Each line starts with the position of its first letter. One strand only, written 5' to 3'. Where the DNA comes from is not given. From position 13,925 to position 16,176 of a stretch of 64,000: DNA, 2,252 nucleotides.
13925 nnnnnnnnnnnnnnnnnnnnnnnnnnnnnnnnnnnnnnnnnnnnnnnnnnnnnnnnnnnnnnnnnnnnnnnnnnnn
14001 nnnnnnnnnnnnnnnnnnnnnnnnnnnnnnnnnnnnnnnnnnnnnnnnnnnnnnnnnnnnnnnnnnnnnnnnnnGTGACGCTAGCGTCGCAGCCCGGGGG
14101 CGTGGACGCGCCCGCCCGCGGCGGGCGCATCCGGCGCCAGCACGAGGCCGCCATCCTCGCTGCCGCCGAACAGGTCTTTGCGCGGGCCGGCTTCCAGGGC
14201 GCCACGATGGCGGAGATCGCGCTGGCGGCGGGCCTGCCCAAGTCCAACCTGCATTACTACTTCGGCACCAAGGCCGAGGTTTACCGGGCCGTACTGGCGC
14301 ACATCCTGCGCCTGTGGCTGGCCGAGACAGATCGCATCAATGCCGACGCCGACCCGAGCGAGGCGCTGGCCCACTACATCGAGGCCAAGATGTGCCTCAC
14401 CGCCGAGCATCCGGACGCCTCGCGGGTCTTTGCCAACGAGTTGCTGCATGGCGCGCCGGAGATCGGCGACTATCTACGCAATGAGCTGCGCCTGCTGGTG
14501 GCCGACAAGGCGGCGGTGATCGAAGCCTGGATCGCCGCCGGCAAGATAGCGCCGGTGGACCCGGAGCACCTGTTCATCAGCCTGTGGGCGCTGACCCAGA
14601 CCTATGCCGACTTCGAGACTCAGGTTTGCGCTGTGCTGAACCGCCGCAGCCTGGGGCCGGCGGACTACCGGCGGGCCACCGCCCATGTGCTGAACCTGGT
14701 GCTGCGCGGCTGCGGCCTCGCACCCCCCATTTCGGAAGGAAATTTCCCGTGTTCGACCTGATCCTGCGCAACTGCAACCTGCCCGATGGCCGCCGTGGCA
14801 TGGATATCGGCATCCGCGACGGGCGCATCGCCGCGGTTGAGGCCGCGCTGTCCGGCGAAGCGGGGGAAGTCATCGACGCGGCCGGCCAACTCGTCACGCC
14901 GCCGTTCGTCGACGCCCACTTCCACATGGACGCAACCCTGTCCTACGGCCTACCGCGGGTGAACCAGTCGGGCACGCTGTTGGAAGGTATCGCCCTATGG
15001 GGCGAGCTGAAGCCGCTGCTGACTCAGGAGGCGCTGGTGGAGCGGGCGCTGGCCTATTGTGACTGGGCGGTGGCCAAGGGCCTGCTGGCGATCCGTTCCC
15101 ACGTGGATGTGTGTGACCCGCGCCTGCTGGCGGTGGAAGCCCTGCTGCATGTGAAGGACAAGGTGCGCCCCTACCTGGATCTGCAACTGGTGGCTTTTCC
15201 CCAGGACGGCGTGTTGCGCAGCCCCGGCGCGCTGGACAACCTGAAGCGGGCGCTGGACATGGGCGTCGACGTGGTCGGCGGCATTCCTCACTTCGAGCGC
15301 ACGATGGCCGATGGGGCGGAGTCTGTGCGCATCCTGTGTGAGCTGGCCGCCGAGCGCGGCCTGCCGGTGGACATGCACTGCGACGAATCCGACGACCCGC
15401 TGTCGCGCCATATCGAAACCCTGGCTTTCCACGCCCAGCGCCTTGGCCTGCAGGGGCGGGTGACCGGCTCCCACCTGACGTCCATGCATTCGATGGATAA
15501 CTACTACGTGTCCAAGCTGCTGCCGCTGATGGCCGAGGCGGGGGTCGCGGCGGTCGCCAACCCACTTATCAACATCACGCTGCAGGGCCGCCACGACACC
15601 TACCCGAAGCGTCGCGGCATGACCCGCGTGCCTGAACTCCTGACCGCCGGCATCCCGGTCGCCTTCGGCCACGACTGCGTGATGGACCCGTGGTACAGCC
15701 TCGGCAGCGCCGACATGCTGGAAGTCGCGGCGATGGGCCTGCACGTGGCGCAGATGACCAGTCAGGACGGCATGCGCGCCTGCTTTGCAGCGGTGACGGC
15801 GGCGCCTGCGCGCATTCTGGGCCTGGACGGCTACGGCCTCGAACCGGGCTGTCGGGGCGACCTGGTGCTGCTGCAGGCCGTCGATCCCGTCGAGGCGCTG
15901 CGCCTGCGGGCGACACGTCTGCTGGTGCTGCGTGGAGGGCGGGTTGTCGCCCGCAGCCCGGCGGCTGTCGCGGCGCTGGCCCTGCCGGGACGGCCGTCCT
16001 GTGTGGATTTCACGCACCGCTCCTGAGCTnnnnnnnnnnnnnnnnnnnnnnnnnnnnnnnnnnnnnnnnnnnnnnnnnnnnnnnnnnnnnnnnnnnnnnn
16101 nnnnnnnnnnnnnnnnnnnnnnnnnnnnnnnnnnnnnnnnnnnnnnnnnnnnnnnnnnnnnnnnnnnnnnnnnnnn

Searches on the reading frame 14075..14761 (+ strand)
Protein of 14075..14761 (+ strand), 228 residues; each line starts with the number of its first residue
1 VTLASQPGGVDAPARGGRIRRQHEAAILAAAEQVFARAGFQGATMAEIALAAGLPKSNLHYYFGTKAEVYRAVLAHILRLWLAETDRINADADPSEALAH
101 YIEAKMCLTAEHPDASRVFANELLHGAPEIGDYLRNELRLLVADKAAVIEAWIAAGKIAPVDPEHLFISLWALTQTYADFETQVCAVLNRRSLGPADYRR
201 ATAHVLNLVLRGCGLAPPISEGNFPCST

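Call 6: search_protein_families(library=pfam, proteins=[window:14075-14761:+])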
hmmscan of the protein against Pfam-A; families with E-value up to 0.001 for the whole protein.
window:14075-14761:+ (228 aa): 3 families
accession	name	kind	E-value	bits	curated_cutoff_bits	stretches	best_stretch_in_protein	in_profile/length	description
PF08362.16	TetR_C_3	-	6.6e-50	169.2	25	1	74-215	1-142/143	YcdC-like protein, C-terminal region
PF00440.29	TetR_N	-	5.1e-13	49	24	1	27-73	1-47/47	Bacterial regulatory proteins, tetR family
PF17938.6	TetR_C_29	-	4.1e-06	27.4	26.2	1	94-209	1-119/119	Tetracyclin repressor-like, C-terminal domain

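Call 7: search_protein_families(library=ncbifam, proteins=[window:14075-14761:+])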
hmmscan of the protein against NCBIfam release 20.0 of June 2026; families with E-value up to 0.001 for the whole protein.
window:14075-14761:+ (228 aa): 16 families
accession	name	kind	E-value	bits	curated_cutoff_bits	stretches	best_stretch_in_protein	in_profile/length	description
TIGR03613.1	RutR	equivalog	3.8e-57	193.4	368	1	18-212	4-198/202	pyrimidine utilization regulatory protein R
NF011584.0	PRK15008.1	equivalog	5.2e-47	160.4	230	1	22-209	18-205/212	HTH-type transcriptional regulator RutR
TIGR03384.1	betaine_BetI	equivalog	1.6e-10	41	201.3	1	20-110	6-97/189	choline-binding transcriptional repressor BetI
NF041196.1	ScbR_bind_reg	equivalog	4.7e-10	40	150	1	25-108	9-90/191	ScbR family autoregulator-binding transcription factor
NF050111.1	TransRegSACE7040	equivalog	3.5e-09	36.8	250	1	25-130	4-110/186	SACE_7040 family transcriptional regulator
NF037937.1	septum_RefZ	equivalog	7.3e-09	35.8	180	1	26-123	3-103/195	forespore capture DNA-binding protein RefZ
NF053731.1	TransRegFasRMycb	equivalog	1.2e-08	34.9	330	1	15-77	3-66/199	HTH-type transcriptional activator FasR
NF001978.0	PRK00767.1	equivalog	3.1e-08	33.6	118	1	19-105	9-94/197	transcriptional regulator BetI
NF053516.1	TranRepPrsAVib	equivalog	5.9e-08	32.8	300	1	21-86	5-70/208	TetR family transcriptional repressor PsrA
NF058643.1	TranRegCurRPseudo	equivalog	3.8e-07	30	300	1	27-111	12-98/193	TetR family transcriptional repressor CurR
TIGR03968.1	mycofact_TetR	equivalog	8.3e-07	28.8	224.9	1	15-70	2-57/190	mycofactocin system transcriptional regulator MftR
NF053878.1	FATransRegFadRBac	equivalog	8.3e-06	25.7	200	1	25-130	6-112/190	fatty acid metabolism transcriptional regulator FadR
NF051852.1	efflux_TF_MtrR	exception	0.00011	22.1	280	1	26-93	14-81/205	multidrug efflux system transcriptional repressor MtrR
NF051457.1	acryl_TF_AcuR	equivalog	0.0002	20.7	247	1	13-102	8-99/204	acrylate utilization transcriptional regulator AcuR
NF008587.1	PRK11552.1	equivalog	0.00038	20.2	365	1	24-117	9-89/213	transcriptional regulator CecR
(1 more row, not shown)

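Call 42: search_solved_structures(query=window:14075-14761:+, max_evalue=0.00001, show_alignments=1)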
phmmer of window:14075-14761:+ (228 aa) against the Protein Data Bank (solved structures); distinct sequences matched with E-value up to 0.00001: 21.
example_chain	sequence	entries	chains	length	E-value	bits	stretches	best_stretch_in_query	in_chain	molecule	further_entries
6z1b_A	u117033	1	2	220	1.3e-42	149.4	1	8-212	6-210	HTH-type transcriptional regulator RutR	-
3loc_A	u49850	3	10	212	1.5e-42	149.2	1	10-212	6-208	HTH-type transcriptional regulator rutR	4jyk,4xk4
4x1e_A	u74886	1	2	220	1.2e-40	142.9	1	10-212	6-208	HTH-type transcriptional regulator RutR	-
6azh_A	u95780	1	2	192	1.9e-10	44.2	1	24-171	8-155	TetR family transcriptional regulator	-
3dew_A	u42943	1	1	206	3.1e-08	37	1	24-154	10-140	Transcriptional regulator, TetR family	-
3npi_A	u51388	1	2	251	5.5e-08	36.2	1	27-130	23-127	TetR family regulatory protein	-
3dpj_A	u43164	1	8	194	1e-07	35.2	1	19-92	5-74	Transcription regulator, TetR family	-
3vpr_A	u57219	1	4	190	2.7e-07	33.9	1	27-106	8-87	Transcriptional regulator, TetR family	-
9b7y_A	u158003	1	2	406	3.9e-07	33.4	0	22-137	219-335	Transcriptional repressor Mce3R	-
6o6p_A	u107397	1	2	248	4.3e-07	33.2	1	10-131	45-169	TetR family transcriptional regulator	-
2id6_A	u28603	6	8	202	5.2e-07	33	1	25-116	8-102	TRANSCRIPTIONAL REGULATOR, TetR FAMILY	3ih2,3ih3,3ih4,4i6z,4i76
4l62_A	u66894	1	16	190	5.4e-07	32.9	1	27-173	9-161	Transcriptional regulator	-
3rd3_A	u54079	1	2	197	5.5e-07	32.9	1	27-173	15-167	Probable transcriptional regulator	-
1zkg_A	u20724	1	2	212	5.8e-07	32.8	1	25-116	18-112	transcriptional regulator, TetR family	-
1z77_A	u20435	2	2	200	6e-07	32.8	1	25-116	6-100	transcriptional regulator (TetR family) | Transcriptional regulator, TetR family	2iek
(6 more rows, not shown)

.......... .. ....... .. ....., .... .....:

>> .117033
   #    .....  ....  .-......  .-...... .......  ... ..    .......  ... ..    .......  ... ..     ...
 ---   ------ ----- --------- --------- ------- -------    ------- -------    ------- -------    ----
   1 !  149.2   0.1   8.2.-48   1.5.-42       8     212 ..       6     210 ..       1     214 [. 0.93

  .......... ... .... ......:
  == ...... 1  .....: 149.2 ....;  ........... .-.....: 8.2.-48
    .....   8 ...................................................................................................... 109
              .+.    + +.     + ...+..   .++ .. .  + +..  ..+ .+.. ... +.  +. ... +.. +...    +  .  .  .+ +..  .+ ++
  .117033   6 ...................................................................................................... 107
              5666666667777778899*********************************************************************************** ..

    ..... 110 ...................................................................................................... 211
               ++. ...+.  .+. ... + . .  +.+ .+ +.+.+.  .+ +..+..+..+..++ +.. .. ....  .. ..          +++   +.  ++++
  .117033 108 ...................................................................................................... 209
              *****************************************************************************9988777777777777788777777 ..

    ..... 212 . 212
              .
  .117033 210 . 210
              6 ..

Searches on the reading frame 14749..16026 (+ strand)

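Call 6: search_protein_families(library=pfam, proteins=[window:14749-16026:+])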
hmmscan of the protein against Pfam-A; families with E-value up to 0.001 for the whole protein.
window:14749-16026:+ (425 aa): 2 families
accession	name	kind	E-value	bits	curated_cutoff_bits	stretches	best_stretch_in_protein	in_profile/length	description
PF07969.17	Amidohydro_3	-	1.2e-60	206.8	29.7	1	40-401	1-472/472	Amidohydrolase family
PF01979.26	Amidohydro_1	-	1.2e-13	51.5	25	1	48-380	1-322/345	Amidohydrolase family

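Call 7: search_protein_families(library=ncbifam, proteins=[window:14749-16026:+])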
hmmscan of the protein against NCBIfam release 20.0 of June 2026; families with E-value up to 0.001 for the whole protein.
window:14749-16026:+ (425 aa): 52 families (the best 25 are shown)
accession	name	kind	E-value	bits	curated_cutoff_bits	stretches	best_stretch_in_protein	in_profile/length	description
NF005748.0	PRK07572.1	subfamily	8e-249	825.8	438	1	1-423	1-423/426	cytosine deaminase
NF006685.0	PRK09230.1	subfamily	7.1e-128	426.6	483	1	5-421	7-424/426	cytosine deaminase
NF004636.0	PRK05985.1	subfamily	2.9e-74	250.3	408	1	3-407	4-395/398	amidohydrolase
NF005759.0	PRK07583.1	equivalog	1.8e-55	188.4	403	1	13-403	36-424/438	cytosine deaminase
NF005312.0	PRK06846.1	subfamily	1.2e-40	139.7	447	1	18-403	33-408/412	amidohydrolase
NF005365.0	PRK06886.1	equivalog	1.8e-26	93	340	1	54-334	24-302/327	hypothetical protein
NF006689.0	PRK09237.1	equivalog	1.4e-12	46.9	371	1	1-60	2-66/383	amidohydrolase/deacetylase family metallohydrolase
NF006056.0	PRK08204.1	subfamily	2.3e-12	46.5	391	1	17-60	24-67/449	hypothetical protein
TIGR01224.1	hutI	equivalog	4.5e-11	42.2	298.15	2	20-60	6-49/377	imidazolonepropionase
NF009941.0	PRK13404.1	subfamily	1.3e-10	40.6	647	1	2-68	4-71/478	dihydropyrimidinase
NF009059.0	PRK12393.1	equivalog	2.8e-10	39.5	543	1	16-69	27-80/460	amidohydrolase family protein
NF004839.0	PRK06189.1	equivalog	6e-10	38.3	631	1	1-61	2-64/451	allantoinase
NF006841.0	PRK09357.2-2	equivalog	8.3e-10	37.9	640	1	13-60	14-58/421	dihydroorotase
NF006560.0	PRK09061.1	subfamily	5.2e-09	34.9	340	1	2-219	26-236/517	amidohydrolase family protein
TIGR03178.1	allantoinase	equivalog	5.6e-09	35.3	357.85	1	4-61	2-61/441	allantoinase AllB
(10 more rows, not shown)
